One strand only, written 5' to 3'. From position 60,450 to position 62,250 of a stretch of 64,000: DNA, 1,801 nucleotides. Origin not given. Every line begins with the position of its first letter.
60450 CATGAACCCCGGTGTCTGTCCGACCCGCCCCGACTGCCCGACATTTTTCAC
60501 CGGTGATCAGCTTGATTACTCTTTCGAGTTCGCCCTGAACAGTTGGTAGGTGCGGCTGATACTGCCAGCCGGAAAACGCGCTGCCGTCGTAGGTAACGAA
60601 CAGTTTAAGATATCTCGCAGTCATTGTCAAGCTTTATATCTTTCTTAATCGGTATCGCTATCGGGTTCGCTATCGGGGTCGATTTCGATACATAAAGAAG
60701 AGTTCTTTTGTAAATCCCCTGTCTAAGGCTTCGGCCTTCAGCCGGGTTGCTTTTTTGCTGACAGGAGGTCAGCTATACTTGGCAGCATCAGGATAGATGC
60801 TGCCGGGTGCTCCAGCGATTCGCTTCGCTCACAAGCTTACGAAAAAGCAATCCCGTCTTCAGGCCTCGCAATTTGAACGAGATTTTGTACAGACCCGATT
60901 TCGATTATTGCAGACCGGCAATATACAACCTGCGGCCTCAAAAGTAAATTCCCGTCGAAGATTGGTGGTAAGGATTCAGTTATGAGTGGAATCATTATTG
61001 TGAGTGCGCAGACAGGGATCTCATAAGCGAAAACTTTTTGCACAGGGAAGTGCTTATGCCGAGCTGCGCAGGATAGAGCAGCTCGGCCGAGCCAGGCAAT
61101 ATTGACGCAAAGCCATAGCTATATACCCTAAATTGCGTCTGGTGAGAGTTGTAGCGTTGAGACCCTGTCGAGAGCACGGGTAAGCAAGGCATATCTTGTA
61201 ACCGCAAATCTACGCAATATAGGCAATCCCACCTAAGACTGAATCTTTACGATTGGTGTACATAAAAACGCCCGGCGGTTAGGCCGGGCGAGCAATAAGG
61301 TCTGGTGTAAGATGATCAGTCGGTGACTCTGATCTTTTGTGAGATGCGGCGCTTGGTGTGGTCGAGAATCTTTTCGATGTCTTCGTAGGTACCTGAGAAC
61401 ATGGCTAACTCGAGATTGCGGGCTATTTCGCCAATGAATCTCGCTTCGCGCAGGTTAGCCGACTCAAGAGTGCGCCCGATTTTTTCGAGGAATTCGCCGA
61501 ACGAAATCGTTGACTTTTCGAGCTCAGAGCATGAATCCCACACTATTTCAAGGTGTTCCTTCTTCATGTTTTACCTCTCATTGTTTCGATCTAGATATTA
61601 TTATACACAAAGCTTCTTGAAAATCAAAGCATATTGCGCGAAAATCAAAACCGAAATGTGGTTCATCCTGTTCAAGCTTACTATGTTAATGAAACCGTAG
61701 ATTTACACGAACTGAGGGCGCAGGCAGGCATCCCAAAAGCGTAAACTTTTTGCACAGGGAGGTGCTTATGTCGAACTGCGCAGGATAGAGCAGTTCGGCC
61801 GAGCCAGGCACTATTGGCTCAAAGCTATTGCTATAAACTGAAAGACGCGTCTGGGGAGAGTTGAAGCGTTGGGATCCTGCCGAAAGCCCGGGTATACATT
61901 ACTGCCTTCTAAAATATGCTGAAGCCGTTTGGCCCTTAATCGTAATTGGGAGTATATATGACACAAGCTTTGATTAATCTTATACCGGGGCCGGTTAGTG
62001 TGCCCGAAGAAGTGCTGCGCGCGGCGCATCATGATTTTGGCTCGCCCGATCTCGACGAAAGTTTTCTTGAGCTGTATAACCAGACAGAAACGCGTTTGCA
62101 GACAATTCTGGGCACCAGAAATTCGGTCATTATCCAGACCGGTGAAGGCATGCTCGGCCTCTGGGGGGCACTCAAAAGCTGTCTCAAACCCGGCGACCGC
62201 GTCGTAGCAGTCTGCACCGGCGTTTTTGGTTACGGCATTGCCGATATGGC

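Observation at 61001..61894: Two ~165-bp direct repeats with a covarying hairpin and GEMM-like motifs: candidate cis-regulatory RNA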

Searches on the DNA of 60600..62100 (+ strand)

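Call 5: search_rna_families(source=window, start=60600, end=62100, threshold=evalue, max_evalue=10, show_alignments=6)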
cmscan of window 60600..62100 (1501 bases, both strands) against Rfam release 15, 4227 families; matches with E-value up to 10: 5.
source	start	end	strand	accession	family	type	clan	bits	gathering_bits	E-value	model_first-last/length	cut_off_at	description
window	61269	61292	+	RF01322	CRISPR-DR9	Gene; CRISPR;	-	20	45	0.24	5-28/37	no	CRISPR RNA direct repeat element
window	61262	61328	-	RF02278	Betaproteobacteria_toxic_sRNA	Gene; sRNA;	-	16.3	50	3.2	1-64/64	no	Betaproteobacteria toxic small RNA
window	61261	61332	-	RF02869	ncS025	Gene; sRNA;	-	16.2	46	6.6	1-85/85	no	Burkholderia sRNA 25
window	61263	61364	-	RF02702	AgvB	Gene; sRNA;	-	15.2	56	8.9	1-62/62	no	Anti GcvB sRNA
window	61466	61533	+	RF02126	GHRLOS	Gene; lncRNA;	-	13.9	48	1.7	1-70/70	no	Ghrelin opposite strand RNA conserved region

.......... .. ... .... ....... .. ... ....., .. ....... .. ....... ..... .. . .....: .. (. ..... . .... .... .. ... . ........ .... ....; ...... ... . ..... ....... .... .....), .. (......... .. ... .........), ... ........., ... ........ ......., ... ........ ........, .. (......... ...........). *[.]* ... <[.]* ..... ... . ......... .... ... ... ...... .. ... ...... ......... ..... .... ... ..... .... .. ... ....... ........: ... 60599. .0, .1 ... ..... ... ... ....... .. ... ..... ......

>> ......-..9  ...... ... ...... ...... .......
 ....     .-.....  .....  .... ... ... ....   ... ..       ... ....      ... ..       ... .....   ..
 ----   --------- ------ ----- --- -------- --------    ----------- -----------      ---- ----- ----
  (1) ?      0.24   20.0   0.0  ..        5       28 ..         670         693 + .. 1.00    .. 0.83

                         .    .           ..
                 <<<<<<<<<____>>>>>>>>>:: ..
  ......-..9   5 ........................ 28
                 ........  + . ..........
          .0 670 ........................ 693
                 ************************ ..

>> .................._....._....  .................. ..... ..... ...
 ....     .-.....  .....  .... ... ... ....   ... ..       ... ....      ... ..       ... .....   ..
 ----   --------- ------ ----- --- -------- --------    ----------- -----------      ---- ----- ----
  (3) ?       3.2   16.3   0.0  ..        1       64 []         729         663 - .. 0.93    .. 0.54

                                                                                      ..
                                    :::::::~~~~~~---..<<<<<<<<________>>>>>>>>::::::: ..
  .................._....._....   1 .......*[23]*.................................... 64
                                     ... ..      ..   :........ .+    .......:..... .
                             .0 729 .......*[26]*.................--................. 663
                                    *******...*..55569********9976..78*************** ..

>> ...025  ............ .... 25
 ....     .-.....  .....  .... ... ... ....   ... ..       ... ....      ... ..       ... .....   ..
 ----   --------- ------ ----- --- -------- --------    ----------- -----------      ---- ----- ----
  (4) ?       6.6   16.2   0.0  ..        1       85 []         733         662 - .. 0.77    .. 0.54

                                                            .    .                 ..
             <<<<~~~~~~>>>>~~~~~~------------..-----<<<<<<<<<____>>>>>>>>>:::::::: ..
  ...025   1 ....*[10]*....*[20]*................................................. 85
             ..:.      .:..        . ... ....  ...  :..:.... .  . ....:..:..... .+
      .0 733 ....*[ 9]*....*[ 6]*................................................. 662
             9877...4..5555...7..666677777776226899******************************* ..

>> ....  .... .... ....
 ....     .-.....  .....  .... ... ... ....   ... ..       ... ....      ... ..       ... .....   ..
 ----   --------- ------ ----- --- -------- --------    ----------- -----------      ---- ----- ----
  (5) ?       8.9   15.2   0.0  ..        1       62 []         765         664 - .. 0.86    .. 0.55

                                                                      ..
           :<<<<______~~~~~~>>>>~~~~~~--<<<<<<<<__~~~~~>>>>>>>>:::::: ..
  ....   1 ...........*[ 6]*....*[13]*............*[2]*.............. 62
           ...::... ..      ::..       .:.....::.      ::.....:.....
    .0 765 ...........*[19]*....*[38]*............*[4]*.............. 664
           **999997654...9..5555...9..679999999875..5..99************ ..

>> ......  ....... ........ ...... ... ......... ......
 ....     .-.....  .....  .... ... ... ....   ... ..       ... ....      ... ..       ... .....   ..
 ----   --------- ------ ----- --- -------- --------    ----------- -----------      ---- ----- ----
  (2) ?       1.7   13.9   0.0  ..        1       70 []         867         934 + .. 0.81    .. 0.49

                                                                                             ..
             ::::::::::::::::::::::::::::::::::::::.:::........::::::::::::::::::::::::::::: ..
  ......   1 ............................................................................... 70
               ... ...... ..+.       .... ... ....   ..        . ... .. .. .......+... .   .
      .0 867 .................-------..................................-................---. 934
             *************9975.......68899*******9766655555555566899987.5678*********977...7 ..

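Call 19: build_rna_model(alignment_id=A4)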
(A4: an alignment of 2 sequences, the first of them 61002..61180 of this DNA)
Model R1 built from alignment A4 (2 sequences, 179 columns); structure: RNAalifold consensus.
model positions 179; base pairs 48; branch points 2; effective number of sequences 0.79; information 0.591 bits per position. Calibrated on 0.2 Mb of random sequence (short: E-values are rough).
structure used (alignment columns):
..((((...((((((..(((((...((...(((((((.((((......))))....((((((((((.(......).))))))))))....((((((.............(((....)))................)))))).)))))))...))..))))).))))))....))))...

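Call 24: search_with_rna_model(model_id=R1, sources=[window, L001, L002, L003, L004, L005, L006, L007, L008], max_evalue=10)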
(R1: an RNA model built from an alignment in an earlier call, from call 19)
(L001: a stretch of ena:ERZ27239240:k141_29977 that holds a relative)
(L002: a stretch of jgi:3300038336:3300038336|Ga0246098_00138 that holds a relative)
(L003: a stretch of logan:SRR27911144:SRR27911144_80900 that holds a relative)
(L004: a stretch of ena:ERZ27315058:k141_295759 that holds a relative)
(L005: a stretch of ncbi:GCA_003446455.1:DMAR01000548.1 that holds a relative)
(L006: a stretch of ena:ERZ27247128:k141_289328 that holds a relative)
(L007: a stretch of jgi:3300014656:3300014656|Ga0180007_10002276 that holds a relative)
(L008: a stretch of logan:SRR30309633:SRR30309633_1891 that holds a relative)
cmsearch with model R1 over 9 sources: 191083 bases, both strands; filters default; matches with E-value up to 10: 7.
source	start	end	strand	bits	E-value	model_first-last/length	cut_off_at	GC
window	61002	61180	+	222.4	3.8e-59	1-179/179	no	0.53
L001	9045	9223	+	222.4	3.8e-59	1-179/179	no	0.53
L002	9045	9223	+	222.4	3.8e-59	1-179/179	no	0.53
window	61714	61892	+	222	4.8e-59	1-179/179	no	0.55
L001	9757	9935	+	222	4.8e-59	1-179/179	no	0.55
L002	9757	9935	+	222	4.8e-59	1-179/179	no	0.55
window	33679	33726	-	6.5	9.5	1-179/179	no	0.6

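Call 30: search_with_rna_model(model_id=R1, sources=[L009, L010], max_evalue=10, show_alignments=3)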
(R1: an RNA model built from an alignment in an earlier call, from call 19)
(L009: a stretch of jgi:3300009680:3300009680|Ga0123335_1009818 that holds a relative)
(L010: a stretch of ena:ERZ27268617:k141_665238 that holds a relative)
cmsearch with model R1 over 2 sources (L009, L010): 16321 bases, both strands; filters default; matches with E-value up to 10: 2.
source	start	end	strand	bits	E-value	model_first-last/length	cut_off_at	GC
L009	10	187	-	153.6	2.8e-41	1-179/179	no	0.54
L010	10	187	-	153.6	2.8e-41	1-179/179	no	0.54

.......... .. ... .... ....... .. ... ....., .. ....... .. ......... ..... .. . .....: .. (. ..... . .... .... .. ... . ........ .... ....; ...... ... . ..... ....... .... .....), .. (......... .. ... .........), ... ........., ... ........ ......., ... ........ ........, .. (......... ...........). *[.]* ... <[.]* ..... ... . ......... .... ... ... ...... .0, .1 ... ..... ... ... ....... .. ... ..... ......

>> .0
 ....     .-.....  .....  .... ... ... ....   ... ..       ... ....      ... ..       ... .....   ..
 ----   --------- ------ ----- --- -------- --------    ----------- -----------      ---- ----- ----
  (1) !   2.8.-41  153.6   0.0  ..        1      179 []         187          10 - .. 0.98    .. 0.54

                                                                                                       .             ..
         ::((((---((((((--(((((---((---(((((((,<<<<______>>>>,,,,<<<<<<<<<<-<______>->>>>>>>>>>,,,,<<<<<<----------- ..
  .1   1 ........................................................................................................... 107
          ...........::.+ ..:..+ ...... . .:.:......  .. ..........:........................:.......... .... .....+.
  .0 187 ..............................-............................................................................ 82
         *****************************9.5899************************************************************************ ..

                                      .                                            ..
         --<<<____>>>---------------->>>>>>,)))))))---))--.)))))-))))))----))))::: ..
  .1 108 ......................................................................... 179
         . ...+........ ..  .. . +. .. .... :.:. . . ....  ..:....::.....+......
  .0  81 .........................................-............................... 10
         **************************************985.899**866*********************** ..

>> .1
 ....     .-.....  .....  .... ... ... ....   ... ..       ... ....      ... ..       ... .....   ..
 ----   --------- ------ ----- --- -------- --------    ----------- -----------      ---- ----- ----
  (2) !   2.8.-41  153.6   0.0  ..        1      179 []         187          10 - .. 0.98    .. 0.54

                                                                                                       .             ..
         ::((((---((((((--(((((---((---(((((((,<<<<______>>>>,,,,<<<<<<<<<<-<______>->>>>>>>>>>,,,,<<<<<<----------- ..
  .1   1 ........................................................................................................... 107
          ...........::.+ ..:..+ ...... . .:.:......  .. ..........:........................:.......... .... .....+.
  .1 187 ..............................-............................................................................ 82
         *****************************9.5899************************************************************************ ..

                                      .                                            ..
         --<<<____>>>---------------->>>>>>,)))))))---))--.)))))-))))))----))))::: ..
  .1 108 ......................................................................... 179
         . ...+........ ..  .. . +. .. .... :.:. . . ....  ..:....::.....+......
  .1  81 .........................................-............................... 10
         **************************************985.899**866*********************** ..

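Call 32: search_with_rna_model(model_id=R1, sources=[window, L009, L011, L012, L013, L014, L015, L016, L017, L018, L019, L020, L021, L022, L023], max_evalue=1, make_alignment=true)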
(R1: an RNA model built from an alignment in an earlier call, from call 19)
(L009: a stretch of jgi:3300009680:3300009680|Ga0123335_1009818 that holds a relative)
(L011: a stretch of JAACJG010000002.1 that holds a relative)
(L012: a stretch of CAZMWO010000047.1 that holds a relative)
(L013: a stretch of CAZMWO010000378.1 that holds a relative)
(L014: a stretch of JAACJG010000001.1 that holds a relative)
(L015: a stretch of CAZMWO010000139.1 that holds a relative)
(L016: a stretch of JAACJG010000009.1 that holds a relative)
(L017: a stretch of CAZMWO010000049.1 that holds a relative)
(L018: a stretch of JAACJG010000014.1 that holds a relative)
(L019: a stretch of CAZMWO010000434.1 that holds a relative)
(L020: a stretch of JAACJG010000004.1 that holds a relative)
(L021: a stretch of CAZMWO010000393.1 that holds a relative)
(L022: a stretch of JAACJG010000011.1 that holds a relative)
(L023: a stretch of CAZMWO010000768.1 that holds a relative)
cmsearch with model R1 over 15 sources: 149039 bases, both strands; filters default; matches with E-value up to 1: 22.
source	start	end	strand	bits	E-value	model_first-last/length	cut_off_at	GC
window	61002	61180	+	222.4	2.9e-59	1-179/179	no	0.53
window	61714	61892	+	222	3.7e-59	1-179/179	no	0.55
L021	4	182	-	201.8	1.4e-53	1-179/179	no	0.54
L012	37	216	-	195.5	7.6e-52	1-179/179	no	0.56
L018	504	679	-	175.7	2.1e-46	1-179/179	no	0.51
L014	6592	6771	-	174.3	5.2e-46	1-179/179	no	0.57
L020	6770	6947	-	172.2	2e-45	1-179/179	no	0.52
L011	1504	1682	+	171.7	2.6e-45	1-179/179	no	0.49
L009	10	187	-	153.6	2.5e-40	1-179/179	no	0.54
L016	6600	6779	-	148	8.9e-39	1-179/179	no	0.56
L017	5657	5837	-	146.8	1.9e-38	1-179/179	no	0.54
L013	166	346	+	139.1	2.5e-36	1-179/179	no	0.54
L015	411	558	+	136.9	9.9e-36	1-147/179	3'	0.54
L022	1304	1484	+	135.1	3.2e-35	1-179/179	no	0.55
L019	3354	3502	+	121.1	2.2e-31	15-163/179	no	0.56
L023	1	113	-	116.8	3.5e-30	1-113/179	3'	0.54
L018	6760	6889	+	80.4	3.5e-20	1-179/179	no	0.58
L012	2550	2676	-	75.1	9.7e-19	1-179/179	no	0.55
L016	6601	6776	+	26.2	2.9e-05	1-179/179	no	0.56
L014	6593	6772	+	24.6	8e-05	1-179/179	no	0.57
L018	1087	1228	+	22.7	0.00026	23-156/179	no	0.38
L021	1090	1118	-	22.1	0.00037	1-179/179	no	0.69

Alignment A8: 22 matches aligned to the model, 266 columns, each read 5' to 3' on its own strand. Consensus structure (alignment columns), stored with it:
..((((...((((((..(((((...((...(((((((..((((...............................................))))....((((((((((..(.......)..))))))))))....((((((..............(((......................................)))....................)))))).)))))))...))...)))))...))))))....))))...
